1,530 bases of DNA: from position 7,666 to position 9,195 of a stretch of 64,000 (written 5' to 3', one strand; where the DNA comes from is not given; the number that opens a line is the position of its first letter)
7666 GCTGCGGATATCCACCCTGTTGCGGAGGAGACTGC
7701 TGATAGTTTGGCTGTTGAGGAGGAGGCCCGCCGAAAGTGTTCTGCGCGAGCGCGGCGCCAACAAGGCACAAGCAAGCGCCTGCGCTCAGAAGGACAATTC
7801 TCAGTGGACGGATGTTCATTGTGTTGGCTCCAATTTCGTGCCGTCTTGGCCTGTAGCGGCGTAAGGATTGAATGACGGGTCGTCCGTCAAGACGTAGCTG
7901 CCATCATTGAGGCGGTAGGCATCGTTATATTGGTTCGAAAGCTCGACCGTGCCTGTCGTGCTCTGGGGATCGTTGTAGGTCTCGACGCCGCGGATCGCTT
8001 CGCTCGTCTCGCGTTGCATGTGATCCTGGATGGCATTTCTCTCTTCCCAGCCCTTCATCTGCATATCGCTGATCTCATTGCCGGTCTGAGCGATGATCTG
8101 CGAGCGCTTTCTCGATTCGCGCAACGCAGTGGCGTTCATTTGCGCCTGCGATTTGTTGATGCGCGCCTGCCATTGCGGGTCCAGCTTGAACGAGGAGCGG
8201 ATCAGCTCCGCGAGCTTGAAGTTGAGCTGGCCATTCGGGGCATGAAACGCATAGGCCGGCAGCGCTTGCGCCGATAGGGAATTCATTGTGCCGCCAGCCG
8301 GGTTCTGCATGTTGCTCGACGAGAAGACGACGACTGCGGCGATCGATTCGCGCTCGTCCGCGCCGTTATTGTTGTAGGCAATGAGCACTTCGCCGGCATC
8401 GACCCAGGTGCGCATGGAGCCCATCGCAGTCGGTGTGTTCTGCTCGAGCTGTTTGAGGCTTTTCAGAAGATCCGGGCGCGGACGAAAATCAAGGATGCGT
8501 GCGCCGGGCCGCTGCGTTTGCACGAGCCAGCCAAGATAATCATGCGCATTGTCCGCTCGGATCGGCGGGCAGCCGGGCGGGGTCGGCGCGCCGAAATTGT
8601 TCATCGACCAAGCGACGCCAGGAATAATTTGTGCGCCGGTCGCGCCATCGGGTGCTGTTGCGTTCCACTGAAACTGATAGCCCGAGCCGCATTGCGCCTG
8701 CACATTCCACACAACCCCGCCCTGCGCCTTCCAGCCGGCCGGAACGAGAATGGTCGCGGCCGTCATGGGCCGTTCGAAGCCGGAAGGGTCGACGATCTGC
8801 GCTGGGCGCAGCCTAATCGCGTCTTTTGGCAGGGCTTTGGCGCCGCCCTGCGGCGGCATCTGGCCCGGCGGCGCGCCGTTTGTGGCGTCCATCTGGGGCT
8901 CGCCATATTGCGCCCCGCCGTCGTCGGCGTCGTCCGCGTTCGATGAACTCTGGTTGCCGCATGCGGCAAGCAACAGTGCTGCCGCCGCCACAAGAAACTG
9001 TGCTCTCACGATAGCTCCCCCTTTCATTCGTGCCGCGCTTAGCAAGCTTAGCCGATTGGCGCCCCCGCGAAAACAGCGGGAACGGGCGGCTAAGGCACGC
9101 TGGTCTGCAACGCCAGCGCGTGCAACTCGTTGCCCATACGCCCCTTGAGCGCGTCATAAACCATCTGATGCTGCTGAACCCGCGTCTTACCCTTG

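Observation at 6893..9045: Two-gene operon of unknown function: lipoprotein plus a secreted Q/G/Y/P-rich repeat protein ending in a rhodanese-like domain with a CLSPECW motif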

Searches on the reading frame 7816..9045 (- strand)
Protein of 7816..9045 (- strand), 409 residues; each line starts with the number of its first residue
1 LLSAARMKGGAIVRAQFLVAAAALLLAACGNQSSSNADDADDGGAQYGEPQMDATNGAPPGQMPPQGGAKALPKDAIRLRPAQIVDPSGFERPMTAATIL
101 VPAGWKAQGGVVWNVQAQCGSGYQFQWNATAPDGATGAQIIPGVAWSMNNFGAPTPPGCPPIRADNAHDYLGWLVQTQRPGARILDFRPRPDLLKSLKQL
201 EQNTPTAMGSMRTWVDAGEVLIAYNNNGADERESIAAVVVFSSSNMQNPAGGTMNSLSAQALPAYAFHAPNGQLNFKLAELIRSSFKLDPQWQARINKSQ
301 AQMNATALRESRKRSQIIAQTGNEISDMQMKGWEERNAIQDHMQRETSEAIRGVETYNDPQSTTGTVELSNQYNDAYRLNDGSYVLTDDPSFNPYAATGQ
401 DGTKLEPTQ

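Call 3: search_protein_families(library=pfam, proteins=[window:7816-9045:-], max_evalue=1)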
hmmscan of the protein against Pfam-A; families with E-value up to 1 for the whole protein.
window:7816-9045:- (409 aa): 1 family
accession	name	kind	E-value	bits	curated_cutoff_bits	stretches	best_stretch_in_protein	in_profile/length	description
PF13627.12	LptM_cons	-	0.6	10.5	27.3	0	18-30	3-15/23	LPS-assembly lipoprotein LptM, conserved region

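Call 4: search_protein_families(library=ncbifam, proteins=[window:7816-9045:-], max_evalue=1)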
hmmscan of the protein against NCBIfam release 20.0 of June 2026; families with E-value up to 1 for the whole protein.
window:7816-9045:- (409 aa): 5 families
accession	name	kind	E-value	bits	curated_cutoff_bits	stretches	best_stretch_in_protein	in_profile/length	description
NF047847.2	SS_mature_LptM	equivalog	0.014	15.4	27.7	1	15-31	7-22/31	LPS translocon maturation chaperone LptM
NF045774.1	cytochro_C551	exception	0.052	13.5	118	1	17-44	7-34/110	cytochrome c551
NF053527.1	lipo_Cory_WKLS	subfamily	0.1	12.5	105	1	18-43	5-30/166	WKL family lipoprotein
NF050142.1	PG1828_fam_lipo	equivalog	0.22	12.3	50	1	17-41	7-31/59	PG1828 family lipoprotein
TIGR00021.1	rpiA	equivalog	0.23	10.8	126.4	1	292-343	138-190/218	ribose 5-phosphate isomerase A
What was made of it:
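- On Bacterial lipoprotein: Only weak matches were found to lipoprotein signal regions (LptM models, calls 3, 4).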

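Call 5: find_homologous_proteins(query=window:7816-9045:-)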
Query window:7816-9045:- (409 aa): 309 proteins with E <= 0.001 among 8000 candidates; the best 120 are listed.
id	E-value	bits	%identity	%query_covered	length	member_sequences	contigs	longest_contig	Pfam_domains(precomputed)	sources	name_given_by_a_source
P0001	2.1e-265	898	100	97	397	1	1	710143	-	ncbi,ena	-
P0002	2.5e-149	516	66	82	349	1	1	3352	-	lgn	-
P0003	9.4e-137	475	59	84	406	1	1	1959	-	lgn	-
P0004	1.9e-128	447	55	93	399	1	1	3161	-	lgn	-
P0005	3.7e-128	446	58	83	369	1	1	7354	-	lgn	-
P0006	5.2e-124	433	52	99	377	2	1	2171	-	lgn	-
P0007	1.4e-122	428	57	82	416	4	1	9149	-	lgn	-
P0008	1.7e-122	428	55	84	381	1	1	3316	-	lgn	-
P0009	1.0e-118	415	54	83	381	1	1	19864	-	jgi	jgi:hypothetical protein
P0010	7.9e-118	412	57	81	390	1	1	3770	-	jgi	jgi:hypothetical protein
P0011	8.0e-118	412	55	82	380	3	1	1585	-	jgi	jgi:hypothetical protein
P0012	3.8e-117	410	54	82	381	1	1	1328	-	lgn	-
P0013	6.0e-117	409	54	82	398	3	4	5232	-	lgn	-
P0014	5.1e-112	393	53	83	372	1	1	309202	-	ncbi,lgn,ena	-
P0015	8.6e-112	392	56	79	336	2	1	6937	-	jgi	jgi:hypothetical protein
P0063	8.5e-97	343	43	96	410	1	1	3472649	-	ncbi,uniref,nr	ncbi:hypothetical protein PUV54_14460 [Hyphococcus flavus]|uniref:Uncharacterized protein n=1 Tax=Hy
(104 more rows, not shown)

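Call 7: find_encoding_contigs(protein=P0001, flank=10000, max_places=3)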
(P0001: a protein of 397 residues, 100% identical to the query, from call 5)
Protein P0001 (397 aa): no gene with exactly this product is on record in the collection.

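Call 8: find_encoding_contigs(protein=P0014, flank=8000, max_places=2)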
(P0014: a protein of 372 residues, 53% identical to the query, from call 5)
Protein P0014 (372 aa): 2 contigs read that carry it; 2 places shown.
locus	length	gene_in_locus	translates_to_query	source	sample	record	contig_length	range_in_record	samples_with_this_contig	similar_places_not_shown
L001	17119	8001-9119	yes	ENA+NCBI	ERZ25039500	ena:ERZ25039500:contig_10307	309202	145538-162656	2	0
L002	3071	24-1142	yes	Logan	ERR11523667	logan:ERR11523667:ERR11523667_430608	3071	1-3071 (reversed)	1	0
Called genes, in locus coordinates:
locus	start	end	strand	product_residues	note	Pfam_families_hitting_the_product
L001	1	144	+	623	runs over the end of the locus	PF01011:PQQ, PF13570:Beta-prop_ACSF4 (weak), PF13360:PQQ_2, PF01011:PQQ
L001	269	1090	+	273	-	PF00497:SBP_bac_3 (weak)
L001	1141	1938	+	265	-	PF00034:Cytochrom_C (weak), PF13442:Cytochrome_CBB3 (weak), PF00034:Cytochrom_C, PF13442:Cytochrome_CBB3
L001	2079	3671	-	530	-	PF01019:G_glu_transpept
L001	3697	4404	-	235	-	PF07722:Peptidase_C26, PF00117:GATase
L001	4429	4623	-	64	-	-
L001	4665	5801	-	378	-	PF00120:Gln-synt_C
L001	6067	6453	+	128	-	PF06339:Ectoine_synth, PF07883:Cupin_2 (weak)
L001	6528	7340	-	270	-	PF00174:Oxidored_molyb, PF03404:Mo-co_dimer (weak)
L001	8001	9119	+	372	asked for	-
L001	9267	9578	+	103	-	-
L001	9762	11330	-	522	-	PF00496:SBP_bac_5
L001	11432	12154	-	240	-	PF00005:ABC_tran, PF08352:oligo_HPY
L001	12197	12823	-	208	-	PF08352:oligo_HPY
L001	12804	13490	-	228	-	PF00005:ABC_tran, PF13401:AAA_22 (weak), PF13304:AAA_21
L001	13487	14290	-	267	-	PF00528:BPD_transp_1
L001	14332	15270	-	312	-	PF19300:BPD_transp_1_N, PF00528:BPD_transp_1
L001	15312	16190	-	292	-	PF12146:Hydrolase_4, PF00561:Abhydrolase_1, PF12697:Abhydrolase_6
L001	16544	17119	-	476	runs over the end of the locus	PF00171:Aldedh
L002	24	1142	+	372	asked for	-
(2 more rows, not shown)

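Call 9: find_encoding_contigs(protein=P0063, flank=8000, max_places=2)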
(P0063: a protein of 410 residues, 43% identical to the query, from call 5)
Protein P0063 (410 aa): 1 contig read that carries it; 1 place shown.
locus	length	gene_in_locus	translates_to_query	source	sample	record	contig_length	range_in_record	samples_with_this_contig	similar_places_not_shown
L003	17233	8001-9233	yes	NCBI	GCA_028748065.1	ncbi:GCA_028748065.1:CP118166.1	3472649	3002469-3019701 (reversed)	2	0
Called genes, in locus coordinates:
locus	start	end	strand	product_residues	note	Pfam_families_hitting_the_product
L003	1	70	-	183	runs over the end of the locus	-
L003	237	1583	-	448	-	PF00209:SNF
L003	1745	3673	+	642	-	PF17900:Peptidase_M1_N, PF01433:Peptidase_M1, PF09127:Leuk-A4-hydro_C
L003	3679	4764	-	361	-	PF08450:SGL, PF01731:Arylesterase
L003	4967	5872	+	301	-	PF00389:2-Hacid_dh, PF13478:XdhC_C (faint), PF00670:AdoHcyase_NAD (faint), PF07991:KARI_N (faint), PF02826:2-Hacid_dh_C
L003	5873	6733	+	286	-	PF01370:Epimerase (faint), PF04321:RmlD_sub_bind (faint)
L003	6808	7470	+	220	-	PF10973:DUF2799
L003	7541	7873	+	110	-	PF00462:Glutaredoxin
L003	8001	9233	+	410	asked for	-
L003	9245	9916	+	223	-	PF00581:Rhodanese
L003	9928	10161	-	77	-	-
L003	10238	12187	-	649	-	PF07167:PhaC_N, PF00561:Abhydrolase_1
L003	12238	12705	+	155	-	-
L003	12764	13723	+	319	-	PF03320:FBPase_glpX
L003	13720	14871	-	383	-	PF00072:Response_reg, PF00512:HisKA, PF13581:HATPase_c_2 (weak), PF02518:HATPase_c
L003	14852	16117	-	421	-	PF02518:HATPase_c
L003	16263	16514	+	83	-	PF11730:DUF3297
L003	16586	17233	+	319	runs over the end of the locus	PF02805:Ada_Zn_binding, PF09859:Oxygenase-NA, PF13640:2OG-FeII_Oxy_3 (faint)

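Call 13: find_related_loci(query=A1, collection=genome_contigs, flank=6000)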
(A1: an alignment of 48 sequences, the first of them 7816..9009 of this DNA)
Query A1 (397 aa) in genome_contigs; peptide patterns used: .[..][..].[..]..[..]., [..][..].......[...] (x = any residue, [..] = any of these).
186 stretches matched a pattern; 169 encode a relative of the query (tblastn E <= 1e-3); the best 80 are kept; 80 distinct loci.
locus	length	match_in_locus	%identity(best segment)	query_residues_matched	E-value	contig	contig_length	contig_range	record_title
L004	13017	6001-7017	57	60-396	2e-127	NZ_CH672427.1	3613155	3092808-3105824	Nitrococcus mobilis Nb-231 scf_1099646003885, whole genome shotgun sequence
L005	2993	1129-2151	53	58-397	5e-128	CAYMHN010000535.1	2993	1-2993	MAG TPA_asm: uncultured Candidatus Competibacteraceae bacterium isolate SRP217488_co1_85 genome assembly, contig: NODE_4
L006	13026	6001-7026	53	57-397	2e-117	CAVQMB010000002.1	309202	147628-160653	MAG: uncultured Gammaproteobacteria bacterium isolate MFD02923.bin.1.90 genome assembly, contig: contig_10307, whole gen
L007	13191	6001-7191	47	7-397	3e-113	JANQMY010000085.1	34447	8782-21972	MAG: Alphaproteobacteria bacterium isolate PL25b_bin.64 k99_305127, whole genome shotgun sequence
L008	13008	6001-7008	52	64-397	1e-111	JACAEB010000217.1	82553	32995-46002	MAG: Alphaproteobacteria bacterium isolate L.E.AP.19 k119_2147712, whole genome shotgun sequence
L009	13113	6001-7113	50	31-397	4e-109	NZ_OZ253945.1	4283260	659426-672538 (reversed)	MAG: Hyphococcus sp. isolate 2f05e620-c47b-44e6-88d6-f49598d544e7 chromosome 1, complete sequence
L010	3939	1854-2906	49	53-397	4e-109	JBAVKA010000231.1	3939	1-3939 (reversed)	MAG: Gammaproteobacteria bacterium isolate MFD05464_ilm_asm_bin16 k127_51448, whole genome shotgun sequence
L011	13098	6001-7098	48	36-397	2e-107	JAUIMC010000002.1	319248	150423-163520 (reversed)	MAG: Alphaproteobacteria bacterium isolate Co_bin.76 NODE_324_length_319248_cov_1.469869, whole genome shotgun sequence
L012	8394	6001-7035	51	57-397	6e-107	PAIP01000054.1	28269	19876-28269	MAG: Parvularcula sp. isolate NAT21 MHASMcontig_941677, whole genome shotgun sequence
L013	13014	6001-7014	50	57-394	8e-105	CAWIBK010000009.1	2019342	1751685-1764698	MAG: uncultured beta proteobacterium isolate MFD01275.bin.2.5 genome assembly, contig: contig_9809, whole genome shotgun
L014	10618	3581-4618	48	56-397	2e-103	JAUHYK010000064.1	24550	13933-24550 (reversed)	MAG: Alphaproteobacteria bacterium isolate 3_bin.61 NODE_2548_length_24550_cov_1.108750, whole genome shotgun sequence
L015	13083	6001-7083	46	48-397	4e-101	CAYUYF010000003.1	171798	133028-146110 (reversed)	MAG TPA_asm: uncultured Gemmatimonadaceae bacterium isolate binchicken_co245_78 genome assembly, contig: NODE_36_length_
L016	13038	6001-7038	47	49-394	5e-101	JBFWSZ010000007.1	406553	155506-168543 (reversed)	MAG: Lautropia sp. isolate CA_2019_TPBF_35 NODE_191_length_406553_cov_25.861505_TPBF, whole genome shotgun sequence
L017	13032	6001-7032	47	57-397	1e-99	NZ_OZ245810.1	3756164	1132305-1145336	MAG: Hyphococcus sp. isolate 2a9674ba-47da-4b78-9378-cbc2ed82810c chromosome 1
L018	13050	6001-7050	49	57-397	1e-99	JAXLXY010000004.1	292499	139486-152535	MAG: Gemmatimonadales bacterium isolate STL-GEM4 C1.156.fa-4, whole genome shotgun sequence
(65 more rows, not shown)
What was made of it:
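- These loci come from Alpha-, Beta- and Gammaproteobacteria and Gemmatimonadota (call 13).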

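Call 20: predict_structure(alignment_id=A1)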
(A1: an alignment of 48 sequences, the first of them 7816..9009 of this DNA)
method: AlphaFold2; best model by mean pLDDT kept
length: 397 residues; sequences in the alignment: 48
mean_pLDDT: 85.5   pTM: 0.65
mean pLDDT of the five models: 85.5, 84.7, 82.8, 82.6, 79.4
residues with pLDDT >= 90: 258; 70-90: 73; 50-70: 26; < 50: 40
segments of 3 or more residues with pLDDT < 50: 1-4, 13-41, 43-45
pLDDT, mean of each block of 10 residues (from residue 1): 48 44 40 44 49 63 93 90 97 96 70 96 97 94 90 98 97 98 96 96 98 97 98 94 96 97 97 97 91 84 82 76 79 76 93 93 95 95 94 92
secondary structure, 60 per line:
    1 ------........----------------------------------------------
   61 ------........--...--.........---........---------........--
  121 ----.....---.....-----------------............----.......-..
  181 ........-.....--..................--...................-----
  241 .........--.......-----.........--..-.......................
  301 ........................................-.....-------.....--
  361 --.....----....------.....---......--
elements in order: H7-14 E67-74 E82-90 E94-101 E111-118 E125-129 E133-137 H155-166 E171-177 H179-188 E190-194 E197-214 E217-235 E241-249 E252-258 H264-272 H278-340 E342-346 E354-358 E363-367 E372-375 H382-386 E390-395

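Call 22: search_solved_structures(query=A1, max_evalue=10)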
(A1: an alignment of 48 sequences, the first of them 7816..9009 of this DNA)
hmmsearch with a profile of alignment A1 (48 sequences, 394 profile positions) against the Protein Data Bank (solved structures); distinct sequences matched with E-value up to 10: 0.
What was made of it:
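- On Any described protein family, for the lipoprotein: A PDB profile search gives 0 hits at E<=10 (call 22).
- Tried and rejected: A PDB profile search, with 0 hits (call 22).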

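Call 23: fold_search(model_id=the predicted structure, library=pdb)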
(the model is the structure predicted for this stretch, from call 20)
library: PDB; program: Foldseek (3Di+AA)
matches with E <= 10: 1514; with E <= 0.001: 0
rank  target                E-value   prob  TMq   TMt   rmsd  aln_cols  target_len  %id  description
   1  6xrr_H                3.1e-03  1.00  0.19  0.46  14.3       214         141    9  Structure of SciW bound to the Rhs1 Transmembrane Domain from Salmonella typhimurium (released 2020-12-30)
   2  6xrb_B                1.1e-02  0.99  0.19  0.44  15.4       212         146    9  Crystal structure of SciW from Salmonella typhimurium (released 2020-12-30)
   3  6t1a                  1.2e-02  0.75  0.12  0.17  12.9       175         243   11  Structure of mosquitocidal Cyt1Aa protoxin obtained by Serial Femtosecond Crystallography on in vivo grown crystals at p (released 2020-10-14)
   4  4ol4                  1.6e-02  0.98  0.21  0.39  13.0       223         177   12  Crystal structure of secreted proline rich antigen MTC28 (Rv0040c) from Mycobacterium tuberculosis (released 2015-01-28)
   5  6xrr_A                1.8e-02  0.98  0.16  0.40  13.4       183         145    8  Structure of SciW bound to the Rhs1 Transmembrane Domain from Salmonella typhimurium (released 2020-12-30)
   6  6e5d                  1.9e-02  0.84  0.17  0.33  13.9       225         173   14  Crystal structure of LpqN involved in cell envelope biogenesis of Mycobacterium tuberculosis (released 2019-07-24)
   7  9mvg_B                2.0e-02  0.94  0.15  0.38  16.4       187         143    8  Structure of SciW variant L66A bound to the Rhs1 transmembrane domain (released 2026-01-28)
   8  6iez                  2.0e-02  0.23  0.11  0.17  20.7       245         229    7  Crystal structure of CERT START domain in complex with compound B16 (released 2019-02-27)
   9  7ztq                  2.0e-02  0.20  0.11  0.15  19.1       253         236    9  Crystal structure of the carotenoid-binding protein domain from silkworm Bombyx mori (BmCBP) in the apoform (released 2022-10-26)
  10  5jo2_A                2.3e-02  0.33  0.10  0.16  16.8       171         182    5  Crystal structure of abscisic acid-bound abscisic acid receptor PYL3 in complex with type 2C protein phosphatase HAB1 (released 2016-09-07)
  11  5zyi                  2.3e-02  0.20  0.11  0.15  20.6       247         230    8  Crystal structure of CERT START domain in complex with compound E16 (released 2019-02-27)
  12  7ztr                  2.5e-02  0.20  0.11  0.16  17.1       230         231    7  Crystal structure of the carotenoid-binding protein domain from silkworm Bombyx mori (BmCBP) in the apoform, W232F mutan (released 2022-10-26)
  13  5jnn                  2.7e-02  0.25  0.08  0.14  16.8       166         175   10  Crystal structure of abscisic acid receptor PYL2 in complex with Phaseic acid. (released 2016-08-17)
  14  6ka3_A                2.7e-02  0.15  0.09  0.17  19.3       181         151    9  Crystal structure of a Thebaine synthase from Papaver somniferum (released 2020-06-24)
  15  3ron_B                2.8e-02  0.54  0.14  0.23  10.6       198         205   11  Crystal Structure and Hemolytic Activity of the Cyt1Aa Toxin from Bacillus thuringiensis subsp. israelensis (released 2011-10-12)
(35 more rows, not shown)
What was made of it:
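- Tried and rejected: Foldseek against PDB, with nothing below E=1e-3 (call 23).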

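Call 38: search_protein_families(library=pfam, alignment_id=A1, max_evalue=0.1)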
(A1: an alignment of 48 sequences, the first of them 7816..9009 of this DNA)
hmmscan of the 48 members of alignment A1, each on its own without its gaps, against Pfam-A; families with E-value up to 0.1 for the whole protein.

A. member 1, window:7816-9009:- (397 aa): 0 families

B. families by the number of members that match (of 48 scanned): 11 families
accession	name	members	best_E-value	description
PF09361.15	Phasin_2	2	0.0042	Phasin protein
PF12085.13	DUF3562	2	0.038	Protein of unknown function (DUF3562)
PF07806.16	Nod_GRP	2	0.056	Nodule-specific GRP repeat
PF07957.16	DUF3294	2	0.086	Protein of unknown function (DUF3294)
PF14377.11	UBM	1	0.0047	Ubiquitin binding region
PF08709.17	Ins145_P3_rec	1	0.045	Inositol 1,4,5-trisphosphate/ryanodine receptor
PF12037.13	ATAD3_N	1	0.056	ATPase family AAA domain-containing protein 3, N-terminal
PF17192.9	MukF_M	1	0.07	MukF middle domain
PF22358.2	MfA4_C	1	0.076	Minor fimbrium tip subunit MfA4, C-terminal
PF02720.22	DUF222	1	0.088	Domain of unknown function (DUF222)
PF25215.1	HVO_B0008_C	1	0.097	HVO_B0008 C-terminal domain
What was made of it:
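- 7816..9009 (-): Lipoprotein gene, 397 aa from GTG 9009. The mechanical ORF extends to TTG 9045 (409 aa). It belongs to an uncharacterised family. The database call P0001 is 397 aa. No Pfam or NCBIfam hit (calls 3, 4, 38).
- On Any described protein family, for the lipoprotein: Nothing in Pfam for the query or for any of 48 members (calls 3, 38).
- Tried and rejected: Pfam for the query and for all 48 aligned members (calls 3, 38).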

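Call 41: fold_search(model_id=the predicted structure, library=viral)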
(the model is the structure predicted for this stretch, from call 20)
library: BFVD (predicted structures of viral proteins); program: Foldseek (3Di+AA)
matches with E <= 10: 861; with E <= 0.001: 2
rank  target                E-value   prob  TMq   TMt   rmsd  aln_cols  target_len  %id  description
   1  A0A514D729            4.8e-04  0.89  0.14  0.15  30.1       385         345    8  Maturation [Leviviridae sp.]
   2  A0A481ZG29            5.3e-04  0.97  0.13  0.29  15.4       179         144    7  Uncharacterized protein [Pithovirus LCPAC406]
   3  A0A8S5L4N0            1.3e-03  0.63  0.12  0.11  30.9       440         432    6  Maturation protein [ssRNA phage SRR7976299_6]
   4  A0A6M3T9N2            2.3e-03  0.18  0.08  0.09  30.8       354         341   10  (no name in the UniProt tables at hand)
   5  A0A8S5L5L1            3.3e-03  0.16  0.10  0.10  29.1       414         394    7  Maturation protein [ssRNA phage SRR7976323_2]
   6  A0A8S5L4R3            4.3e-03  0.28  0.11  0.11  29.3       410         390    7  Maturation protein [ssRNA phage SRR6253161_2]
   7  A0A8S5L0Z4            4.8e-03  0.15  0.09  0.10  36.9       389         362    7  Maturation protein [ssRNA phage SRR6960549_3]
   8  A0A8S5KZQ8            6.9e-03  0.30  0.12  0.12  31.4       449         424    8  Maturation protein [ssRNA phage Gerhypos.2_20]
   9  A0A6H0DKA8            7.6e-03  0.33  0.09  0.08  17.9       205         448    8  Maturation protein [Christensen virus]
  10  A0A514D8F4            8.0e-03  0.13  0.09  0.09  33.9       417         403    6  Maturation [Leviviridae sp.]
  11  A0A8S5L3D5            8.4e-03  0.12  0.09  0.09  30.0       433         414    8  Maturation protein [ssRNA phage Esthiorhiza.2_37]
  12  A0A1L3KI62            9.3e-03  0.23  0.12  0.11  26.2       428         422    7  Uncharacterized protein [Beihai levi-like virus 2]
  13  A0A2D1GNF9            1.1e-02  0.04  0.04  0.08  37.1       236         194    8  (no name in the UniProt tables at hand)
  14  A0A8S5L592            1.1e-02  0.20  0.11  0.11  28.4       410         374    6  Maturation protein [ssRNA phage SRR6960551_3]
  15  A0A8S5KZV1            1.1e-02  0.20  0.11  0.11  34.6       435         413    8  Maturation protein [ssRNA phage SRR5467091_9]
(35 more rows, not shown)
